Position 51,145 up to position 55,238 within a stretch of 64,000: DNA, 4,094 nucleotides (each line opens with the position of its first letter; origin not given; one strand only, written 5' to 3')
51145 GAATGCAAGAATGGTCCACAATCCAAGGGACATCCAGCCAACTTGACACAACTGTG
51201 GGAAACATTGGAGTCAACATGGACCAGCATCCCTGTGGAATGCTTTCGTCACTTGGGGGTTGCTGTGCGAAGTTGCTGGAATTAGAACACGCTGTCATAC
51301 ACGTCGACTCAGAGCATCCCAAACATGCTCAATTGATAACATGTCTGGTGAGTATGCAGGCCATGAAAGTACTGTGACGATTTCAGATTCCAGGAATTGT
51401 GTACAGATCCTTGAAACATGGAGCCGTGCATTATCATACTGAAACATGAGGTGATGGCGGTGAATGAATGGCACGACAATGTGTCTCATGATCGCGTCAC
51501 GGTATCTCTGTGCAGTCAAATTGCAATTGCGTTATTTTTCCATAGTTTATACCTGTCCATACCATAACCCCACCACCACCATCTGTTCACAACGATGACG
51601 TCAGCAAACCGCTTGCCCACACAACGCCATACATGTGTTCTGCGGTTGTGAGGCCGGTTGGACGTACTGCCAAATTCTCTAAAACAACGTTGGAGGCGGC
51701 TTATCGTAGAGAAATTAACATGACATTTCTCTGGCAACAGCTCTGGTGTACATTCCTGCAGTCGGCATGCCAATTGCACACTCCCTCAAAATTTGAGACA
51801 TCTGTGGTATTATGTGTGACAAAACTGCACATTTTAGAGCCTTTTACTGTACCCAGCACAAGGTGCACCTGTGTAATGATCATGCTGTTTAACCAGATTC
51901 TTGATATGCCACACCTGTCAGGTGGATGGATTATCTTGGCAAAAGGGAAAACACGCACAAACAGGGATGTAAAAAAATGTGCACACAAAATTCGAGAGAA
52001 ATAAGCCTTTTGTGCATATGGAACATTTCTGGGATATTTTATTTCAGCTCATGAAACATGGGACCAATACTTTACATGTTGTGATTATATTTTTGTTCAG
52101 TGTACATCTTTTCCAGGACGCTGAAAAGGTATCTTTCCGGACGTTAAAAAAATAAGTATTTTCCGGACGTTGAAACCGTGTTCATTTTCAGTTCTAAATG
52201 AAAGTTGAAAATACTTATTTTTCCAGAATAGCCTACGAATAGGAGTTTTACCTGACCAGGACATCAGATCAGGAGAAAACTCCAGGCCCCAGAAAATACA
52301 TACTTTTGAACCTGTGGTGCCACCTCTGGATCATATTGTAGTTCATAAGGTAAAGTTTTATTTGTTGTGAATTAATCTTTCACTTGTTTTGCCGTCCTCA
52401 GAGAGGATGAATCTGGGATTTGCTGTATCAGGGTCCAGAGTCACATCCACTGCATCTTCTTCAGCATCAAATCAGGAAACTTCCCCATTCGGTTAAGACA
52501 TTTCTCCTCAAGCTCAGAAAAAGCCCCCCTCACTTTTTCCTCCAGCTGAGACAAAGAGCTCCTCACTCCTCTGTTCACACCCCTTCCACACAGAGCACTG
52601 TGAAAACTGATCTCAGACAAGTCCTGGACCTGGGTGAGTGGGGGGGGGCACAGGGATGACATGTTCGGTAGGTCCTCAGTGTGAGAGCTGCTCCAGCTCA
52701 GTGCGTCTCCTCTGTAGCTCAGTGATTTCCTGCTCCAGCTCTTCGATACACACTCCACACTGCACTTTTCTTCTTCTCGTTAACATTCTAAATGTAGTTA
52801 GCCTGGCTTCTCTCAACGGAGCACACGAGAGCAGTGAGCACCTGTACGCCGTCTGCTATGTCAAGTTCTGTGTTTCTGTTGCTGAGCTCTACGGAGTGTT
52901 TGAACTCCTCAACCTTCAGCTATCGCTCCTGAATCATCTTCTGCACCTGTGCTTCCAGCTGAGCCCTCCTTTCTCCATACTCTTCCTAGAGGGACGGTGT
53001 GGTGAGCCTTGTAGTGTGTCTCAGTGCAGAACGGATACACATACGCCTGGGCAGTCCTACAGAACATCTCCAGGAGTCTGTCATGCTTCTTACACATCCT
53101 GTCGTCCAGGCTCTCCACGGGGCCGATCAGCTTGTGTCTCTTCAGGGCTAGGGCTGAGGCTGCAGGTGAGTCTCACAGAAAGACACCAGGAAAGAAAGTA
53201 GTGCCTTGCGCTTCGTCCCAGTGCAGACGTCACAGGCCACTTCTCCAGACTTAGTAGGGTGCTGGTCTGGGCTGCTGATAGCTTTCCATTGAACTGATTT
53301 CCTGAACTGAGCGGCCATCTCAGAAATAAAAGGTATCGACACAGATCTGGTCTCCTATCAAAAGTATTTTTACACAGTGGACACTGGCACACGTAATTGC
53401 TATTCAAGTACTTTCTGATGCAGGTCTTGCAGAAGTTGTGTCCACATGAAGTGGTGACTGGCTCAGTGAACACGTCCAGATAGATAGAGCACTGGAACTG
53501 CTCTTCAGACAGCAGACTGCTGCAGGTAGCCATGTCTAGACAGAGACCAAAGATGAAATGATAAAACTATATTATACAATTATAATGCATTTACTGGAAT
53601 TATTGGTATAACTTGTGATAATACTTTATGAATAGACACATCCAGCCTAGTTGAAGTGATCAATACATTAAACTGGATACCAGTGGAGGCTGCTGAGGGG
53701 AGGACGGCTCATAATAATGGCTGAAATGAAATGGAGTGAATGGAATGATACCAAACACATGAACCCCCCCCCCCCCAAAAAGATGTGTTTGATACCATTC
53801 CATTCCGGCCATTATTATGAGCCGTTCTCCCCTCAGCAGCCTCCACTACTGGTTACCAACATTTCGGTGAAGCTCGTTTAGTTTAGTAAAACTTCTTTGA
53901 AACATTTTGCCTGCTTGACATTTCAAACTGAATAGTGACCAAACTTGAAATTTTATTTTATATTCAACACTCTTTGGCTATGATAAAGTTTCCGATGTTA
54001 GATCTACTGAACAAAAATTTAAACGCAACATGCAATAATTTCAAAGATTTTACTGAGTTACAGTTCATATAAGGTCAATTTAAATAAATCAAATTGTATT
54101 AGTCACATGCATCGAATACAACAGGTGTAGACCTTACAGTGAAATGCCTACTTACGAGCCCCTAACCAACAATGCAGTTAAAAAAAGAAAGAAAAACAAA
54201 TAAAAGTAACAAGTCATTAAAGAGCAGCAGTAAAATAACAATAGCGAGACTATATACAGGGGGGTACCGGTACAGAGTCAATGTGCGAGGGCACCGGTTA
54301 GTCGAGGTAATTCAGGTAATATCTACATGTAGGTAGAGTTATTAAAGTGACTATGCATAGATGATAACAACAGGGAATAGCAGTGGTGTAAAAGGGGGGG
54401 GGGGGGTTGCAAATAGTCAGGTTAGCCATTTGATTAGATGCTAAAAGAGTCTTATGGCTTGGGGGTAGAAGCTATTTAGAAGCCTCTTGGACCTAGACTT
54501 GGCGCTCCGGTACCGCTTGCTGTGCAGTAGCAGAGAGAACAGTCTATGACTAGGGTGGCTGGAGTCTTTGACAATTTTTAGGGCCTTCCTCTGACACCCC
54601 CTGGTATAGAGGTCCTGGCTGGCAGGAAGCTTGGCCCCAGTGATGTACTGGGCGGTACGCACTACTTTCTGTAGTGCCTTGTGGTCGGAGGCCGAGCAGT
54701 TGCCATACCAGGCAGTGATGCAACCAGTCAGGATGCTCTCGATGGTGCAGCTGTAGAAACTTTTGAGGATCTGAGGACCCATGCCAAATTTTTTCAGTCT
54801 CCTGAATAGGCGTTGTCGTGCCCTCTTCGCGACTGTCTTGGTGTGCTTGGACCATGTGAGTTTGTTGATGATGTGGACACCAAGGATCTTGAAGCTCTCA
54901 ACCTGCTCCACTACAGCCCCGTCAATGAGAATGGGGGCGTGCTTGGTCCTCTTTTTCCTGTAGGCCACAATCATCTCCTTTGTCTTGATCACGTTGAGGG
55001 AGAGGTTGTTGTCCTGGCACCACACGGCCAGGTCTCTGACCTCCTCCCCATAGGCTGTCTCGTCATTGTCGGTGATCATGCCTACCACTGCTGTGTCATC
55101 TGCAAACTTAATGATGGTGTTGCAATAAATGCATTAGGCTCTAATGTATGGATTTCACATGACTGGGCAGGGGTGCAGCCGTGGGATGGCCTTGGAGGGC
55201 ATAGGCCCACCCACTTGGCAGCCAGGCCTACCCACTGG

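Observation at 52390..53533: Intronless TRIM/finTRIM-like gene with multiple frameshifts: likely retro-pseudogene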

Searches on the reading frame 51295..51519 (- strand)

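Call 57: search_protein_families(library=pfam, proteins=[window:51295-51519:-], max_evalue=0.01)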
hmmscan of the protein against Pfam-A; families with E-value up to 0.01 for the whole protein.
window:51295-51519:- (74 aa): 1 family
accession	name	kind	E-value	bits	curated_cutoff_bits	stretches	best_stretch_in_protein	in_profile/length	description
PF13358.12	DDE_3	-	2.2e-07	31.3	28.6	1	10-73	67-132/146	DDE superfamily endonuclease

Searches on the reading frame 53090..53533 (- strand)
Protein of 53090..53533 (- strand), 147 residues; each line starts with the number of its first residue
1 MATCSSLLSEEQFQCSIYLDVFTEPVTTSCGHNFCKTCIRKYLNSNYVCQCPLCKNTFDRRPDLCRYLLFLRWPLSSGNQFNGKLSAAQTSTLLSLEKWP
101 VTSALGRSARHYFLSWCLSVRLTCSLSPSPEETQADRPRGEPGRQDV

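Call 59: find_encoding_contigs(protein=window:53090-53533:-, flank=10000, max_places=3)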
Protein window:53090-53533:- (147 aa): no gene with exactly this product is on record in the collection.

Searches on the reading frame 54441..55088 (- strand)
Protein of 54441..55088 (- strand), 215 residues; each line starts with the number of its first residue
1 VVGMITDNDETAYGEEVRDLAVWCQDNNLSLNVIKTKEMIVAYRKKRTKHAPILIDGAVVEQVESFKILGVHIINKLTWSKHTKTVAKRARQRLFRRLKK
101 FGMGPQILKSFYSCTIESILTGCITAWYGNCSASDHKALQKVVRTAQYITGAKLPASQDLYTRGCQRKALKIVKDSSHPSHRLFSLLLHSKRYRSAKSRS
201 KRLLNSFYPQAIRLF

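Call 23: search_protein_families(library=pfam, proteins=[window:54441-55088:-], max_evalue=0.001)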
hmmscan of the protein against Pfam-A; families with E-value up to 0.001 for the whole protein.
window:54441-55088:- (215 aa): 1 family
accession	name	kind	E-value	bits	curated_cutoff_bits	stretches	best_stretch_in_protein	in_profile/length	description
PF09004.15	ALKBH8_N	-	6.2e-07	29.4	21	1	79-118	1-42/42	Alkylated DNA repair protein alkB homolog 8, N-terminal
